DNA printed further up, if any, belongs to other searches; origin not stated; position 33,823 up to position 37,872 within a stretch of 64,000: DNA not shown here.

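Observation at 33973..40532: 2042-aa secreted giant protein with novel ~35-aa N-terminal repeats, carboxypeptidase-regulatory-like domains and a FlgD-Ig/T9SS-like C-terminal tail, plus a small cognate lipoprotein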

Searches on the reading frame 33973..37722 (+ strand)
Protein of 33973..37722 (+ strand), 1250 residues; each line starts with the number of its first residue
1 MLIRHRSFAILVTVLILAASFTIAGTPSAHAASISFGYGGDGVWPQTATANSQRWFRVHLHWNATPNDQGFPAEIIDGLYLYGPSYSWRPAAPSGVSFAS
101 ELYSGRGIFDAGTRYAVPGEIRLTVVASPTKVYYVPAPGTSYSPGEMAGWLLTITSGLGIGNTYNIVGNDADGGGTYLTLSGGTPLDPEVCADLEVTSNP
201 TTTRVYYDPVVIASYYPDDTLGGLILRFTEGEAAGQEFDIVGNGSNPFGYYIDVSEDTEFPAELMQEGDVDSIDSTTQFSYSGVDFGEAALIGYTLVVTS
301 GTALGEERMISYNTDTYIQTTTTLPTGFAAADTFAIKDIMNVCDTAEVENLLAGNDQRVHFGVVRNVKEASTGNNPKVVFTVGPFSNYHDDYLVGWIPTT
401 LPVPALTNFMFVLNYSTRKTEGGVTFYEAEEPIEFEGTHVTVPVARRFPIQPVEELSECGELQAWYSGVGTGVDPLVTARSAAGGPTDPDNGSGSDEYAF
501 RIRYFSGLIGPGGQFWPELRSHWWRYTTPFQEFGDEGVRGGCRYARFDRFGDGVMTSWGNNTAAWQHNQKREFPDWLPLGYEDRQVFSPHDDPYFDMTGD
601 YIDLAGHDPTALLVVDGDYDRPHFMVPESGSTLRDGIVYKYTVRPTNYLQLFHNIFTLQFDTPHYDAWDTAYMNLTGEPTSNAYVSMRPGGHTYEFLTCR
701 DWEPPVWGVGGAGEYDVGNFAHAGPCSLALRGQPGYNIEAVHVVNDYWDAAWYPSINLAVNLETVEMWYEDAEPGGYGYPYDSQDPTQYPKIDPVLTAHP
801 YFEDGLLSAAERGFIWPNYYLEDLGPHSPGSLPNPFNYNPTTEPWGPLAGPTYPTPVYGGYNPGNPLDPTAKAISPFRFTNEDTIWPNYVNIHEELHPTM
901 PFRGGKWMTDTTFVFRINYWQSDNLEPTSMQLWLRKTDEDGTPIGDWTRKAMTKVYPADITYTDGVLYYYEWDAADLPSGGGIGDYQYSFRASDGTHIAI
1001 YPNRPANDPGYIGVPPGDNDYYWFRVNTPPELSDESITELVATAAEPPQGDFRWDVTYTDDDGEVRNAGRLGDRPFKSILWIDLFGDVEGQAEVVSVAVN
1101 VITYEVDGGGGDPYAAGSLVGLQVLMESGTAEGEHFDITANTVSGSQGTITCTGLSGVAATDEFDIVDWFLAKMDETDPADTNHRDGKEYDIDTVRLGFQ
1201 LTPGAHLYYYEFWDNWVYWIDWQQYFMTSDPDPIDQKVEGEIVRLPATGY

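Call 12: find_homologous_proteins(query=window:33973-37722:+, max_evalue=0.001)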
Query window:33973-37722:+ (1250 aa): 4 proteins with E <= 0.001 among 8000 candidates.
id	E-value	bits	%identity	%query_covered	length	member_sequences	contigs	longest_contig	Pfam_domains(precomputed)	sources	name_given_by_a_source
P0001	0.0e+0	2979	100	100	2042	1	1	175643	PF13715.13,PF17802.8,PF13860.13,PF13620.13,PF22904.4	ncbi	-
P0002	0.0e+0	2161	75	100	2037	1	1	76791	PF13715.13,PF17802.8,PF13860.13,PF13620.13,PF22904.4,PF17210.10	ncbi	-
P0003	0.0e+0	1356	55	100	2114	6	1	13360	PF13620.13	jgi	-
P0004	9.8e-154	532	45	47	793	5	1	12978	-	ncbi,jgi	-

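Call 13: list_cluster_members(proteins=[P0001, P0002, P0003, P0004])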
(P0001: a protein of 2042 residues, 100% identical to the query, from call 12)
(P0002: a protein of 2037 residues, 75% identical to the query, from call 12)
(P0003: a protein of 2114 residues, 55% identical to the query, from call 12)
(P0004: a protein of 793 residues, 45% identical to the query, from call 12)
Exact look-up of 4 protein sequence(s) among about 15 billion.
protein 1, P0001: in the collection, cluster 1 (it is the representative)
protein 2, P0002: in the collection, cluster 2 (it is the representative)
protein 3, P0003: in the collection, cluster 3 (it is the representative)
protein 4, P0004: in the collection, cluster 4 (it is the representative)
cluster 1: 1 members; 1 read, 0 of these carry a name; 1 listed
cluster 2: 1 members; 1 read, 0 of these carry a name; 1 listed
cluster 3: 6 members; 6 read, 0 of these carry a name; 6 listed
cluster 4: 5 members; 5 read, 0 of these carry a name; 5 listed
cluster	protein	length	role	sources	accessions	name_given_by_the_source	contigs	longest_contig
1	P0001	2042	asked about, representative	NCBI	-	-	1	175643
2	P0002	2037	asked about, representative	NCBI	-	-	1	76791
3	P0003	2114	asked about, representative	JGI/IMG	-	-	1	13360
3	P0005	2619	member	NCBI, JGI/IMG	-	-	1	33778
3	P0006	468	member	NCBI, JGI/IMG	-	-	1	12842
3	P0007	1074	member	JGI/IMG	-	-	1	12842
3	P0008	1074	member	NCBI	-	-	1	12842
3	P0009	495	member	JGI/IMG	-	-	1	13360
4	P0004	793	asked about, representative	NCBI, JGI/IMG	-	-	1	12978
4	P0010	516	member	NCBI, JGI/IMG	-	-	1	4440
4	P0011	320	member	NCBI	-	-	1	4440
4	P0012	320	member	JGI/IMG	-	-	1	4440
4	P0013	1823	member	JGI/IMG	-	-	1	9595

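Call 14: find_encoding_contigs(protein=P0002, flank=10000, max_places=3)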
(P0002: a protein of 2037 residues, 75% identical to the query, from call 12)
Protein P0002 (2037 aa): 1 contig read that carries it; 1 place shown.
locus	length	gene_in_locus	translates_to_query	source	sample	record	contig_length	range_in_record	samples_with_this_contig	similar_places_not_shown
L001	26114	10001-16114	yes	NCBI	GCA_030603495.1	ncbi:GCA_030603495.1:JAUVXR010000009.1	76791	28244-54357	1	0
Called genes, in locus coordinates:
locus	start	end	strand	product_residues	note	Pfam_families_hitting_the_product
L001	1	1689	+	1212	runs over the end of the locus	PF02463:SMC_N, PF13175:AAA_15, PF13304:AAA_21 (weak), PF13476:AAA_23, PF13555:AAA_29 (faint), PF24161:CCDC39 (weak), PF06470:SMC_hinge, PF13304:AAA_21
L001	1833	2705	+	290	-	PF02881:SRP54_N, PF13604:AAA_30 (weak), PF00448:SRP54, PF13401:AAA_22 (weak)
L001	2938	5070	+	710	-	PF10092:DUF2330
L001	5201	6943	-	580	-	PF00515:TPR_1 (faint), PF07719:TPR_2 (faint), PF13181:TPR_8 (faint), PF13428:TPR_14 (faint), PF13414:TPR_11 (weak), PF14559:TPR_19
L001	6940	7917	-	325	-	-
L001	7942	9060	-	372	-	PF01098:FTSW_RODA_SPOVE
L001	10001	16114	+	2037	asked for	PF22904:NOMO1-like_2nd (faint), PF13620:CarboxypepD_reg (weak), PF13715:CarbopepD_reg_2 (faint), PF17210:SdrD_B (faint), PF17802:SpaA (faint), PF13620:CarboxypepD_reg (weak), PF13860:FlgD_ig (weak)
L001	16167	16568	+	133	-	-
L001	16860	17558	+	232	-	PF00625:Guanylate_kin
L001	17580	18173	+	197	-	PF02441:Flavoprotein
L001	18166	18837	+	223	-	PF04127:DFP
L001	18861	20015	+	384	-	PF00438:S-AdoMet_synt_N, PF02772:S-AdoMet_synt_M, PF02773:S-AdoMet_synt_C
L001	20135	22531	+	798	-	PF17764:PriA_3primeBD, PF00270:DEAD, PF04851:ResIII, PF18319:Zn_ribbon_PriA, PF00271:Helicase_C, PF18074:PriA_C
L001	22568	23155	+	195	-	PF01327:Pep_deformylase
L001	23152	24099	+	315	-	PF00551:Formyl_trans_N, PF02911:Formyl_trans_C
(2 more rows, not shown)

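Call 20: find_related_loci(query=A1, collection=genome_contigs, flank=10000)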
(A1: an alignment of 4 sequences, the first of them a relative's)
Query A1 (2042 aa) in genome_contigs; peptide patterns used: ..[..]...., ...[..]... (x = any residue, [..] = any of these).
110 stretches matched a pattern; 15 encode a relative of the query (tblastn E <= 1e-3); 15 distinct loci.
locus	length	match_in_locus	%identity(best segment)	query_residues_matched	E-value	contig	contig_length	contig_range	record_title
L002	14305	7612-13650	71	1-2042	0e+0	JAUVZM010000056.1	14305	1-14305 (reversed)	MAG: bacterium isolate CSMAG_1268 CSMAG_1268_k141_342019_length_14305_cov_8.0000, whole genome shotgun sequence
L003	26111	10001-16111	73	1-2042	0e+0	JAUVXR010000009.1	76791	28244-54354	MAG: bacterium isolate CSMAG_1221 CSMAG_1221_k141_1682070_length_76791_cov_18.9948, whole genome shotgun sequence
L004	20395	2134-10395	57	1-2042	0e+0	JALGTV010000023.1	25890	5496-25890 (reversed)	MAG: Candidatus Zipacnadia bacterium isolate Meg22_1012_Bin_287 Meg22_1012_Bin_287_scaffold_17393, whole genome shotgun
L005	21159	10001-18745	53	1-1519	0e+0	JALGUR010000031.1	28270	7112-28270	MAG: Candidatus Zipacnadia bacterium isolate Meg22_1214_Bin_372 Meg22_1214_Bin_372_scaffold_4474, whole genome shotgun s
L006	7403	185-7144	49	1-2042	0e+0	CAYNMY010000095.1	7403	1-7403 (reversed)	MAG TPA_asm: uncultured Armatimonadia bacterium isolate binchicken_co122_27 genome assembly, contig: NODE_9363_length_74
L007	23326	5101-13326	42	27-2042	0e+0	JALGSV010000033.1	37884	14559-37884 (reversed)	MAG: Candidatus Zipacnadum vermilionense isolate AB_3033_Bin_57 AB_3033_Bin_57_scaffold_1193, whole genome shotgun seque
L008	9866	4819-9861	48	1-1420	0e+0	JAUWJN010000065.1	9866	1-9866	MAG: bacterium isolate CSMAG_2321 CSMAG_2321_k127_2156775_length_9866_cov_72.5564, whole genome shotgun sequence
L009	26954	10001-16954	48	1-2042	0e+0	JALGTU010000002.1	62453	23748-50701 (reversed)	MAG: Candidatus Zipacnadia bacterium isolate Meg22_1012_Bin_286 Meg22_1012_Bin_286_scaffold_651, whole genome shotgun se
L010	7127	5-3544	43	6-2042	0e+0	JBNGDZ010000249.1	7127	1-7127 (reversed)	MAG: Armatimonadota bacterium isolate E05-054 bin22.fa-249, whole genome shotgun sequence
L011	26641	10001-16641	41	5-2042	0e+0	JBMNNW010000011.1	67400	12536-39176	MAG: Armatimonadota bacterium isolate SBF912SR3HQ0005 scaffold_465_c1, whole genome shotgun sequence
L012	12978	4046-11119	85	1-2042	0e+0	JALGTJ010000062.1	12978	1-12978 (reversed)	MAG: Candidatus Zipacnadia bacterium isolate Meg22_1012_Bin_125 Meg22_1012_Bin_125_scaffold_45772, whole genome shotgun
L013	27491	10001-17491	36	3-2042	9e-135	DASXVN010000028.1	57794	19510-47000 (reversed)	MAG TPA_asm: Armatimonadota bacterium isolate SMAG_U4746 k141_86227, whole genome shotgun sequence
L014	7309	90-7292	35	362-2042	8e-123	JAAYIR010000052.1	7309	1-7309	MAG: candidate division WS1 bacterium isolate AS10tlH2TH_13 28635_AS10, whole genome shotgun sequence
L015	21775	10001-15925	35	465-2042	2e-109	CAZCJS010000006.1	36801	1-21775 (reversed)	MAG TPA_asm: uncultured Armatimonadia bacterium isolate binchicken_co334_104 genome assembly, contig: NODE_1813_length_3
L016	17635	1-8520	40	913-2042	6e-116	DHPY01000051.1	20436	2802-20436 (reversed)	MAG TPA_asm: Armatimonadetes bacterium UBA5352 UBA5352_contig_112, whole genome shotgun sequence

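Call 25: search_protein_representatives(protein=window:33973-37572:+)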
Query: 1200 residues. Proteins with E-value up to 0.001 (for the whole library): 46; up to 1e-10: 35; up to 1e-30: 16. The best 46 are listed.
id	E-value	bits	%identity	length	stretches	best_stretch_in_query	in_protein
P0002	0.0e+00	2044.6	75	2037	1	1-1200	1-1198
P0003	0.0e+00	1248.9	55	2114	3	1-1200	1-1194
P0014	2.3e-219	747.5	51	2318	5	356-1199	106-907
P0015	1.3e-129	450.1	42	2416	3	367-1199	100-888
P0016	3.1e-109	382.6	43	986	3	461-1023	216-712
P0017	7.7e-108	378.0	39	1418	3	391-1199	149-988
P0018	2.3e-104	366.4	42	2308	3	462-1194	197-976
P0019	2.4e-92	326.6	53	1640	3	934-1198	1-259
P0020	1.0e-90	321.3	40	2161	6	873-1194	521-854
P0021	9.1e-85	301.5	37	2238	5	462-1006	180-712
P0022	3.1e-80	286.5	39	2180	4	874-1194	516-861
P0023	1.9e-71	257.4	39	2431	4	788-1142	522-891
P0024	3.7e-50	186.9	44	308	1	3-256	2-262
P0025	3.7e-46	173.6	66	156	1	1-175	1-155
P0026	1.7e-32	128.4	39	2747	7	910-998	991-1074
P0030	3.8e-29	117.3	35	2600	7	911-1000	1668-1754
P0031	1.3e-28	115.5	48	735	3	909-999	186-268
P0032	1.2e-26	108.9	40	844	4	912-999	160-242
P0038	7.0e-16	73.3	45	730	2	905-1094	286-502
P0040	2.5e-15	71.5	40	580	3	910-999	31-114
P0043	1.3e-12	62.5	46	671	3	879-995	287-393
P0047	8.0e-10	53.3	36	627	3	911-1014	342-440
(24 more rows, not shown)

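Call 85: find_encoding_contigs(protein=P0001, flank=1000, max_places=2)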
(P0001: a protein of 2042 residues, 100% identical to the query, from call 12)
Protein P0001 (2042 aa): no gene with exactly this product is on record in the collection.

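Call 87: search_protein_families(library=pfam, proteins=[P0026, P0030, P0031, P0032, P0038, P0040, P0043, P0047], max_evalue=0.001)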
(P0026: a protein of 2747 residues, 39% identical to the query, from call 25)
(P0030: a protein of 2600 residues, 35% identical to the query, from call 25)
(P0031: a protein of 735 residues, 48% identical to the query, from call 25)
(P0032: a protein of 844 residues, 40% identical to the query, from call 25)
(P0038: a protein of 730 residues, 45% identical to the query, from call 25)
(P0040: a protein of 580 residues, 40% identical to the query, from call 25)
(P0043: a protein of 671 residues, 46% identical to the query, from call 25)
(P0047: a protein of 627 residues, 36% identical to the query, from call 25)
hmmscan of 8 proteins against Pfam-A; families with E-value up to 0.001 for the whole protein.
P0026 (2747 aa): 3 families
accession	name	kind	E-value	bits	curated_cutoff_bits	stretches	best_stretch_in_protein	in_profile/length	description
PF13229.12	Beta_helix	-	9.9e-30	103.7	25.9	5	2316-2478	20-152/158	Right handed beta helix region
PF14522.11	Cytochrome_C7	-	7e-13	48.6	24.8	1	272-324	13-66/67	Cytochrome c7 and related cytochrome c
PF20009.4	GEVED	-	4.5e-08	34.2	24.4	0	1011-1076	2-64/78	GEVED domain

P0030 (2600 aa): 2 families
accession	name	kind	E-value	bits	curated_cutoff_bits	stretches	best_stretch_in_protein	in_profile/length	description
PF13229.12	Beta_helix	-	2.5e-21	76.4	25.9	3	1448-1542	11-93/158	Right handed beta helix region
PF14522.11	Cytochrome_C7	-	5.6e-10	39.3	24.8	0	36-119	11-66/67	Cytochrome c7 and related cytochrome c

P0031 (735 aa): 1 family
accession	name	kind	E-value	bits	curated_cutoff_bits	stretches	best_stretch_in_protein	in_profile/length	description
PF01835.25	MG2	-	0.00043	21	32.8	0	444-503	34-89/96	MG2 domain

P0032 (844 aa): 0 families

P0038 (730 aa): 0 families

P0040 (580 aa): 1 family
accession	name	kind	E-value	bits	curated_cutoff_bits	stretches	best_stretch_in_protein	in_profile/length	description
PF13385.13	Laminin_G_3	-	3.7e-31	108.8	27.6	1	427-571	1-150/151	Concanavalin A-like lectin/glucanases superfamily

P0043 (671 aa): 1 family
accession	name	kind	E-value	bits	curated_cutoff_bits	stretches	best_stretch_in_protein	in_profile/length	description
PF05962.17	HutD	-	0.00023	21.8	25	0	440-462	28-50/181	HutD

P0047 (627 aa): 0 families

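Call 91: search_protein_families(library=pfam, proteins=[L011:5552-11914:+, L011:22519-23802:+], max_evalue=0.01)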
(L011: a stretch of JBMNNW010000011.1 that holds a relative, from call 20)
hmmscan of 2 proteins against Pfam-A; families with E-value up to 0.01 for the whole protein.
L011:5552-11914:+ (2121 aa): 10 families
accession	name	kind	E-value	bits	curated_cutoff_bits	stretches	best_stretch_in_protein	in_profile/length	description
PF13620.12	CarboxypepD_reg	-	5.6e-28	97.6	32.3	3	1617-1673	1-58/82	Carboxypeptidase regulatory-like domain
PF13715.12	CarbopepD_reg_2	-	2.6e-15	56.7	32.2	2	1458-1522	3-68/88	CarboxypepD_reg-like domain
PF17210.9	SdrD_B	-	5.4e-13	49.5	29.7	1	1631-1688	25-84/112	SdrD B-like domain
PF17802.7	SpaA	-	1.2e-10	41.8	23.1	1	1630-1689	16-80/91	Prealbumin-like fold domain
PF15976.11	CooC_C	-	3.9e-09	36.9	29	1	1456-1505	19-68/93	CS1-pili formation C-terminal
PF13860.13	FlgD_ig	-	1.5e-08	35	27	1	2038-2106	10-78/79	FlgD Ig-like domain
PF16371.11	MetallophosN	-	2.8e-08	34.3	35.6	1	1540-1570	3-33/77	N terminal of Calcineurin-like phosphoesterase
PF09430.16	EMC7_beta-sandw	-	6.9e-08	33.2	26.6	0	1550-1606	12-70/122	ER membrane protein complex subunit 7, beta-sandwich domain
PF25020.1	TTR_TEN1-4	-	0.00025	21.4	27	0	1535-1557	9-31/86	Teneurin TTR-like domain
PF14686.12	fn3_3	-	0.0022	18.2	24.4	0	1481-1518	30-67/75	Polysaccharide lyase family 4, domain II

L011:22519-23802:+ (428 aa): 5 families
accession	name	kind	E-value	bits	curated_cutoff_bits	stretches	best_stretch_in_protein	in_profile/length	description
PF13570.13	Beta-prop_ACSF4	-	1.4e-49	169.7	133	1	93-425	2-328/329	Beta-alanine-activating enzyme, beta-propeller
PF13360.13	PQQ_2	-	1e-45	156.7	27.6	3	86-175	15-106/233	Outer membrane protein assembly factor BamB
PF01011.28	PQQ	-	9.8e-10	38.2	26.7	1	138-175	51-88/595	Glucose/ethanol/alcohol dehydrogenase, beta-propeller domain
PF25292.1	Beta-prop_CGLA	-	2.3e-05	24.5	26.8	0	147-183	47-82/316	Lambda-carrageenase beta-propeller domain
PF14435.11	SUKH-4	-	0.0049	17.4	25.5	0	135-165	70-100/179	SUKH-4 immunity protein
